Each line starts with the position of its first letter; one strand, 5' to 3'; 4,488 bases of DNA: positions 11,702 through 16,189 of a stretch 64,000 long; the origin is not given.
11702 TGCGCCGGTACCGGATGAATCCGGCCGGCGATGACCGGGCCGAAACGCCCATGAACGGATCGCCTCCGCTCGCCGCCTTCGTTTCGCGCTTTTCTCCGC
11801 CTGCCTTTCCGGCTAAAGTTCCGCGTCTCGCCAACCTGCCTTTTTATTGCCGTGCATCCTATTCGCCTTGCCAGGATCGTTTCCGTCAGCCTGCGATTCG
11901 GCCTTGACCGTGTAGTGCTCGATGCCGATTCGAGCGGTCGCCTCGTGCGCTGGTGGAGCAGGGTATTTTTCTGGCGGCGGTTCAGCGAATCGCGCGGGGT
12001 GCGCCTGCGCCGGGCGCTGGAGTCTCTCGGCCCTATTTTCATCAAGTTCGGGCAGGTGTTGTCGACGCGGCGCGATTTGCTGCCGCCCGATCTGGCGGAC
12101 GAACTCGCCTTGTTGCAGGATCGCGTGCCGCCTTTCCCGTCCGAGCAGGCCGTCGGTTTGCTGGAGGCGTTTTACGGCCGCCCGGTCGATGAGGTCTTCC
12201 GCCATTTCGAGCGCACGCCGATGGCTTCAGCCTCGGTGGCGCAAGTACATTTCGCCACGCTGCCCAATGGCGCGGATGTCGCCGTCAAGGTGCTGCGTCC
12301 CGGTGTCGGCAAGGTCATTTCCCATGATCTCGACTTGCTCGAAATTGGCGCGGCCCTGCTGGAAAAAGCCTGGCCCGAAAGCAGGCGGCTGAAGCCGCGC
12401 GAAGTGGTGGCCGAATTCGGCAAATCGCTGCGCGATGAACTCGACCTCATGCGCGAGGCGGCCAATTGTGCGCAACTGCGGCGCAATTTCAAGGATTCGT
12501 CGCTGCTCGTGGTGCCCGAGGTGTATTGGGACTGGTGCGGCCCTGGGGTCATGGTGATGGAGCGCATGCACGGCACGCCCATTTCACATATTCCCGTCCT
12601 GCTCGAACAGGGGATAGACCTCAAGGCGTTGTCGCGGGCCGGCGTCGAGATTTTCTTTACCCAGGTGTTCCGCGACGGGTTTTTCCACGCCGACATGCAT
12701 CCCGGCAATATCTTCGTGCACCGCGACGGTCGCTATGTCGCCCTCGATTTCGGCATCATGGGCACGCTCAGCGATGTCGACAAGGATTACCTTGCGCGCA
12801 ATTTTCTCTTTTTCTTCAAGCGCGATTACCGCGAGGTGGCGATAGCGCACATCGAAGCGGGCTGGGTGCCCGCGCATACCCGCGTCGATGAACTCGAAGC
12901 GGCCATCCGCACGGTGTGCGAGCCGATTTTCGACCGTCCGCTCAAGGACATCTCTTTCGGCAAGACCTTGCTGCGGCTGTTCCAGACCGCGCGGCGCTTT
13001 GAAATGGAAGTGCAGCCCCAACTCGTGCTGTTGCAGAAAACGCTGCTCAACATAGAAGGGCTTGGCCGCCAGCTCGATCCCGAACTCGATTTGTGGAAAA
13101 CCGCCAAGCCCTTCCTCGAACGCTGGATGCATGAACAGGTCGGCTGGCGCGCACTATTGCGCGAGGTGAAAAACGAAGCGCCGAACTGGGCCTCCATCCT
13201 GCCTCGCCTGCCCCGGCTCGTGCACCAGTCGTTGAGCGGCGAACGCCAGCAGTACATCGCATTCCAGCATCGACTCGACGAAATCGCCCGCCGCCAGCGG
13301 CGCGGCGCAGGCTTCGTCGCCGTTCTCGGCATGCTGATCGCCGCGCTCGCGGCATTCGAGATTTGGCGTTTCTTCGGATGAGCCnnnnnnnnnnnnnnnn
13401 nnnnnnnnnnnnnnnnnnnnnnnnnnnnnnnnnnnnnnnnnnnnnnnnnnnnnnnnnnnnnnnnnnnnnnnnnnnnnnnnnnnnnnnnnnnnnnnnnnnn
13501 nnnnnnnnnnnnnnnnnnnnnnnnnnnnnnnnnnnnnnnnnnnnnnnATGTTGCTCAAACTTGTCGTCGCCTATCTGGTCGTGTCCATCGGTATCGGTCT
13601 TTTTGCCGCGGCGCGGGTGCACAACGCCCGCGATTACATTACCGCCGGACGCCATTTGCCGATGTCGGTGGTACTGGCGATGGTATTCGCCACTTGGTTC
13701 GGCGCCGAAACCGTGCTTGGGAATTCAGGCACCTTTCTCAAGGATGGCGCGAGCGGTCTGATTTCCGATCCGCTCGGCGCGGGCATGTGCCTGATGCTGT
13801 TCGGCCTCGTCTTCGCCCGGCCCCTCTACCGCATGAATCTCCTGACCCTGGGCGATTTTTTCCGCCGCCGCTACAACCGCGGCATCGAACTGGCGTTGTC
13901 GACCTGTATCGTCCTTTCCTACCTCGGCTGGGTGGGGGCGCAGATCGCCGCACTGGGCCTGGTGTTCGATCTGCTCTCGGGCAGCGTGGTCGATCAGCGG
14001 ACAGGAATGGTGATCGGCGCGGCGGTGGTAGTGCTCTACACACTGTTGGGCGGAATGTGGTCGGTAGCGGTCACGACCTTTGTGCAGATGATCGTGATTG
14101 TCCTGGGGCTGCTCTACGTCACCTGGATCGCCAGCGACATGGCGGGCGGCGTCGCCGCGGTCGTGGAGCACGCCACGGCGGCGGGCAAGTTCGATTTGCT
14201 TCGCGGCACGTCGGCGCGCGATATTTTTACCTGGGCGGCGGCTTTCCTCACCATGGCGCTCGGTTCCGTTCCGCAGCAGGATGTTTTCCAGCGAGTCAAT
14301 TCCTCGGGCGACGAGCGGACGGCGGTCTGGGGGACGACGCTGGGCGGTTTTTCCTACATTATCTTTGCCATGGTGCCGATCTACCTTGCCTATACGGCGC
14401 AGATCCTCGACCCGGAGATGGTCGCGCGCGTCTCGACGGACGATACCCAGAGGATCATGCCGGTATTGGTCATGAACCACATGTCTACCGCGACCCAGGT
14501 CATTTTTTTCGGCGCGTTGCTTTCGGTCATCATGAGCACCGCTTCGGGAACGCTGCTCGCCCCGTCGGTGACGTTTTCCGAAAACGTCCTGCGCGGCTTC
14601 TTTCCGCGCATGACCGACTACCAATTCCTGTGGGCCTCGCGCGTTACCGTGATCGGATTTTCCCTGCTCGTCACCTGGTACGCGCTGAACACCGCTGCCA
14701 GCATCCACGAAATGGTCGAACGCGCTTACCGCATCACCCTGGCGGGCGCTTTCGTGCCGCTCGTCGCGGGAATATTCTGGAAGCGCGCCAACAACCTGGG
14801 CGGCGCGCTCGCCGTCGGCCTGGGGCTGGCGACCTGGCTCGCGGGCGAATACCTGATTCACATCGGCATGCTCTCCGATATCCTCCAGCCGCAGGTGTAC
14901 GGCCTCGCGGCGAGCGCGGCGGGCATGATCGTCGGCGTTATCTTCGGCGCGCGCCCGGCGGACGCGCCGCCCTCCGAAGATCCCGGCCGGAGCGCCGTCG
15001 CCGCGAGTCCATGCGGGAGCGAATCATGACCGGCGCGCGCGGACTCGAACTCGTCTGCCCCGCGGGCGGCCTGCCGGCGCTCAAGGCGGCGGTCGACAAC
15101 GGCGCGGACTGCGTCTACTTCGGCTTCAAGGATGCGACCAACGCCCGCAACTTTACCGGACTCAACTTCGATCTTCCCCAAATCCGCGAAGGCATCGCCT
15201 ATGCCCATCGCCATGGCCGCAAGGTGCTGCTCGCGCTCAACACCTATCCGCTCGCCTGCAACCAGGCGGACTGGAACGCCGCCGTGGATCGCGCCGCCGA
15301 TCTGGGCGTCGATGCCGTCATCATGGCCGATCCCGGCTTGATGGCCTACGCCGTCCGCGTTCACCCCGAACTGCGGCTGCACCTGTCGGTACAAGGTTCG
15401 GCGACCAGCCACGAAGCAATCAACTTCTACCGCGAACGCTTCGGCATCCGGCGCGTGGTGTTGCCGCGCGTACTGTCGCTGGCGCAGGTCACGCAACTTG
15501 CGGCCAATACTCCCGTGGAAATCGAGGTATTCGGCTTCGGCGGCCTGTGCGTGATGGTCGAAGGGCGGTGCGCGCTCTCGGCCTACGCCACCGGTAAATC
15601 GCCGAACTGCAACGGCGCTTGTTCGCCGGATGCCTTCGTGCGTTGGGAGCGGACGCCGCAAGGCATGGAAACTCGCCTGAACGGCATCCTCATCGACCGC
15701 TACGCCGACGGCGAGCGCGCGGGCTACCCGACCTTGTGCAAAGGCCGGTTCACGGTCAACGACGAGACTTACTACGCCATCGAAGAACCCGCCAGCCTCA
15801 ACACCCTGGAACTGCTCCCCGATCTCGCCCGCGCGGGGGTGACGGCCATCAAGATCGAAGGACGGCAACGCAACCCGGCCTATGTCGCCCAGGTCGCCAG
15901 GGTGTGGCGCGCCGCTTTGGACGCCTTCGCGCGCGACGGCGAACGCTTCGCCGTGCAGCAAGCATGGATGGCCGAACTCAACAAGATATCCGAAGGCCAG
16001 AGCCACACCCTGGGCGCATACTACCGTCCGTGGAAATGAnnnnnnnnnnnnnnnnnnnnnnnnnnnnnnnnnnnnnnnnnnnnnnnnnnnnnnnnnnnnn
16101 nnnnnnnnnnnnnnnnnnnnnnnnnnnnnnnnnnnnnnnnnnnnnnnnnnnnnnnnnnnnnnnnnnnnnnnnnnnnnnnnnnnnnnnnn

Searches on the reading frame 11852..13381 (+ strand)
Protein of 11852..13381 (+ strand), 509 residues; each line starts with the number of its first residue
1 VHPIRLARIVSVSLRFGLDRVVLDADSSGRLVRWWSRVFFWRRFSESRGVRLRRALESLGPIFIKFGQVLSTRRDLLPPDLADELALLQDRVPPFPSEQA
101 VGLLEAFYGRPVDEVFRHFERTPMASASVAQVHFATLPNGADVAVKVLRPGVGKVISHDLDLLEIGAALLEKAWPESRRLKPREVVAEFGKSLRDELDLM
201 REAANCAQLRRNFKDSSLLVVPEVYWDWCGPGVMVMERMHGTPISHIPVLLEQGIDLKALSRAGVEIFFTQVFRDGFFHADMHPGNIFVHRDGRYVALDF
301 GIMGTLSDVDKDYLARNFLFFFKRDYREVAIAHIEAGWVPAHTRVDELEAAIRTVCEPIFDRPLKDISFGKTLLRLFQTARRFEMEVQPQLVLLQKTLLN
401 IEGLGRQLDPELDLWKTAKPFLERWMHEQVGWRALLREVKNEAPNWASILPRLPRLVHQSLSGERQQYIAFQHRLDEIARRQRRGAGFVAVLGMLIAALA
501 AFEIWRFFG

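Call 3: search_protein_families(library=pfam, proteins=[window:11852-13381:+], max_evalue=1)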
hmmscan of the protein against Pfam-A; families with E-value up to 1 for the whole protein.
window:11852-13381:+ (509 aa): 3 families
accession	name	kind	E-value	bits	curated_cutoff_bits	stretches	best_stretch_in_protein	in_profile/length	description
PF03109.22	ABC1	-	3.6e-77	259.2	22.9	1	88-330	2-241/244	ABC1 atypical kinase-like domain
PF01636.29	APH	-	0.0049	17.1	23.2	1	273-302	166-196/239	Phosphotransferase enzyme family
PF00069.31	Pkinase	-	0.13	12.1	31.7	1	272-307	114-149/263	Protein kinase domain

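Call 4: search_protein_families(library=ncbifam, proteins=[window:11852-13381:+], max_evalue=1)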
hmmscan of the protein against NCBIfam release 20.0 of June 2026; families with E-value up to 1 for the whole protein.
window:11852-13381:+ (509 aa): 7 families
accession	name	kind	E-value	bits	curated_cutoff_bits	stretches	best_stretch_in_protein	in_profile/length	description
NF003404.0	PRK04750.1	equivalog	3e-242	804.9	667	1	4-501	5-509/529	ubiquinone biosynthesis regulatory protein kinase UbiB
TIGR01982.1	UbiB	equivalog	1.8e-171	570.5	487.55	1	5-435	3-435/436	2-polyprenylphenol 6-hydroxylase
NF050082.1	ATPase_MABP1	exception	3.3e-27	95.4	800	1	64-359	65-360/435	macrolide-binding ATPase MABP-1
NF033483.0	PknB_PASTA_kin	equivalog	0.02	13.9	450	1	274-306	125-157/563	Stk1 family PASTA domain-containing Ser/Thr kinase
NF038151.1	lanthi_synth_III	equivalog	0.023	13.1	575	1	265-310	345-390/833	class III lanthionine synthetase LanKC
NF053615.1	SerThrKinAfsKStmc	equivalog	0.17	10.4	1300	1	263-308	119-163/809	protein serine/threonine kinase AfsK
NF038241.1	RipB_Ich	equivalog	0.22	11.4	340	1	275-297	20-42/175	(R)-specific enoyl-CoA hydratase RipB/Ich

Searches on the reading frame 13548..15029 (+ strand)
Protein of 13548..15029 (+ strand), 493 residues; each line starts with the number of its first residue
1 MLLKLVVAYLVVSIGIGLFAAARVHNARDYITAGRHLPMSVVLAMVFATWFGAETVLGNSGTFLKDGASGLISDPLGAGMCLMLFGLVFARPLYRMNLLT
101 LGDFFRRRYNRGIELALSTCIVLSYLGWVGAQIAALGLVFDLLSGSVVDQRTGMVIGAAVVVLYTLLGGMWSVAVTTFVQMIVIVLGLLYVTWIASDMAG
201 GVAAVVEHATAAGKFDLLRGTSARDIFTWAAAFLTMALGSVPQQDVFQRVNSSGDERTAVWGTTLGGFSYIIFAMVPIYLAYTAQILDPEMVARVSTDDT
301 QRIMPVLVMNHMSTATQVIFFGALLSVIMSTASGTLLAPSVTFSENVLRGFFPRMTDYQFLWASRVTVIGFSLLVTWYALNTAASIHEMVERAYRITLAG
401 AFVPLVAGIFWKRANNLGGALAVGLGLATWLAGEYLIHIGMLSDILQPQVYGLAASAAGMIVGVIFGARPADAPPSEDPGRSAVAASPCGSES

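Call 3: search_protein_families(library=pfam, proteins=[window:13548-15029:+], max_evalue=1)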
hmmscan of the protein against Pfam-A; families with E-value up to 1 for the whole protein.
window:13548-15029:+ (493 aa): 1 family
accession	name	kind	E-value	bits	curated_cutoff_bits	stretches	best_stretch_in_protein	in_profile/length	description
PF00474.23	SSF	-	1.3e-36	126.8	22.8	1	30-422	1-401/406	Sodium:solute symporter family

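Call 4: search_protein_families(library=ncbifam, proteins=[window:13548-15029:+], max_evalue=1)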
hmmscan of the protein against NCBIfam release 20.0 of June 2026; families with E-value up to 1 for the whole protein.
window:13548-15029:+ (493 aa): 6 families
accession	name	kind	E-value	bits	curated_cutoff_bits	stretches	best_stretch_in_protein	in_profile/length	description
TIGR00813.1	sss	superfamily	7.7e-41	140.5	184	1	30-426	1-411/411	sodium/solute symporter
TIGR03648.1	Na_symport_lg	subfamily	1.2e-25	90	320.75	2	5-202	4-198/547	VC_2705 family sodium/solute symporter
TIGR02121.1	Na_Pro_sym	equivalog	1.3e-23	83.5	515.5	1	5-427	6-431/488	sodium/proline symporter PutP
TIGR02119.1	panF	equivalog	8e-21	74.6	328.05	1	6-455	7-460/471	sodium/pantothenate symporter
NF007790.0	PRK10484.1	equivalog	2.8e-12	46.2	401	1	6-441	11-459/527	solute:sodium symporter family transporter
NF011948.0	PRK15419.1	equivalog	1.1e-11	44.3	955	1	5-428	10-439/502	sodium/proline symporter PutP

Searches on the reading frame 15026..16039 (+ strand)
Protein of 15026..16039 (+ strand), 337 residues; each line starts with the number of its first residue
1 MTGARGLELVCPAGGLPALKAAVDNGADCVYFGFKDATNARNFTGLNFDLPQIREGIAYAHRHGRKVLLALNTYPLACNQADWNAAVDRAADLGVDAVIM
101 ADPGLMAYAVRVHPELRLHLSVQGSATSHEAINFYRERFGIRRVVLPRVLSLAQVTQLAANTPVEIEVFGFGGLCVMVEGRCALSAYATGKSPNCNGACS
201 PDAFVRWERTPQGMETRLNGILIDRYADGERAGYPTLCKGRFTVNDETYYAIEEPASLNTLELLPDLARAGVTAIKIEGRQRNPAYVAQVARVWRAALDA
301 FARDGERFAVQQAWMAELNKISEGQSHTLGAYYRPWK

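Call 3: search_protein_families(library=pfam, proteins=[window:15026-16039:+], max_evalue=1)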
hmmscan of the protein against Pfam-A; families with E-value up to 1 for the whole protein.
window:15026-16039:+ (337 aa): 2 families
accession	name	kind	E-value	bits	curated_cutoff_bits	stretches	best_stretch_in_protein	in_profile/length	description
PF01136.24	Peptidase_U32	-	8.9e-67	225.2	22.4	1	82-336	3-232/233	Peptidase family U32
PF09918.14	DUF2148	-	0.04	14.4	25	1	84-129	17-62/68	Uncharacterized protein containing a ferredoxin domain (DUF2148)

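Call 4: search_protein_families(library=ncbifam, proteins=[window:15026-16039:+], max_evalue=1)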
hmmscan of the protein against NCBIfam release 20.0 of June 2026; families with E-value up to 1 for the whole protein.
window:15026-16039:+ (337 aa): 4 families
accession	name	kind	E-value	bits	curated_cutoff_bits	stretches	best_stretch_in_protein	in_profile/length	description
NF047963.1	quinone_UbiU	equivalog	4.5e-165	548.6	440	1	7-337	1-331/331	ubiquinone anaerobic biosynthesis protein UbiU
NF011996.0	PRK15452.1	equivalog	5.7e-49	167.1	534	2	8-221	6-214/449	prephenate-dependent tRNA uridine(34) hydroxylase TrhP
NF047965.1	quinone_UbiV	equivalog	1.8e-06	27.7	275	1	137-202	125-193/292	ubiquinone anaerobic biosynthesis protein UbiV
NF011991.0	PRK15447.1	equivalog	2.4e-05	23.9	283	1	137-203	128-200/302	U32 family peptidase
